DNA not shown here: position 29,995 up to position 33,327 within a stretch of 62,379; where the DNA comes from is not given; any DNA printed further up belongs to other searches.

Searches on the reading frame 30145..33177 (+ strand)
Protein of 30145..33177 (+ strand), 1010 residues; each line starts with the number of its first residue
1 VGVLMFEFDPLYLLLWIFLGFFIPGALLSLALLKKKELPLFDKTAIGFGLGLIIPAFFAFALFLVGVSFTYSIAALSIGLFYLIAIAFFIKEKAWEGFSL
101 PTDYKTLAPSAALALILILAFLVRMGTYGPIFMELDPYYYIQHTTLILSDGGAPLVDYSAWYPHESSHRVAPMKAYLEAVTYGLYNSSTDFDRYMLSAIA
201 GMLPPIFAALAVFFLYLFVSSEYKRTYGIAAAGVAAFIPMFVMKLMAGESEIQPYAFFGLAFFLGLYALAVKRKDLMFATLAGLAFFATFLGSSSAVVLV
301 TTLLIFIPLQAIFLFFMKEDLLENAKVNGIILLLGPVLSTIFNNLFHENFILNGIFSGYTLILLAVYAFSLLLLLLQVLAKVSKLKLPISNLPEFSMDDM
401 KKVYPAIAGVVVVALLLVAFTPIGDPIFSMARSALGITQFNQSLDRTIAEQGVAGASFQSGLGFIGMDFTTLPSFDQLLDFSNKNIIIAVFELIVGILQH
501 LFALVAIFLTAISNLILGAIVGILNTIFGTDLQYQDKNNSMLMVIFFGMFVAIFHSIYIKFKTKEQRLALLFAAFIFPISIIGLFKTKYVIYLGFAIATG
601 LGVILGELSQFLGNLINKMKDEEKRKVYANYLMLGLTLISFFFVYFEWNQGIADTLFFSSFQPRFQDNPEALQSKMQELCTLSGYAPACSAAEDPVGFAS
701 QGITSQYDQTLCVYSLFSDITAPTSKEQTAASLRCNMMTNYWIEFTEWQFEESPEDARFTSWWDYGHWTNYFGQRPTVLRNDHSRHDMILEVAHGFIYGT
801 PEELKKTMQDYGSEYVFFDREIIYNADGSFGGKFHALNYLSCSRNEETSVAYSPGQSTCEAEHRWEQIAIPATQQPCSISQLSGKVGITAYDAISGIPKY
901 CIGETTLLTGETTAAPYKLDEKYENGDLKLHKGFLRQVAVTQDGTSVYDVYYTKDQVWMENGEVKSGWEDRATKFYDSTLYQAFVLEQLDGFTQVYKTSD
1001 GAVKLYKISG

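Call 3: search_protein_families(library=pfam, proteins=[window:30145-33177:+], max_evalue=0.1)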
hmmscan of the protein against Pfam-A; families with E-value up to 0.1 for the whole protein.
window:30145-33177:+ (1010 aa): 3 families
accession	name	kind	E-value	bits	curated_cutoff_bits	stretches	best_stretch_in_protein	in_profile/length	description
PF02516.20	STT3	-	1.7e-08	34.8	24.5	1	127-555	24-403/405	Oligosaccharyl transferase STT3, N-terminal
PF22627.1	AglB_core-like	-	2.8e-05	24.9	27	1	752-822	39-110/111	AglB core domain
PF21436.2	STT3-PglB_core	-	0.0094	16.9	23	1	760-808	6-52/131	STT3/PglB/AglB core domain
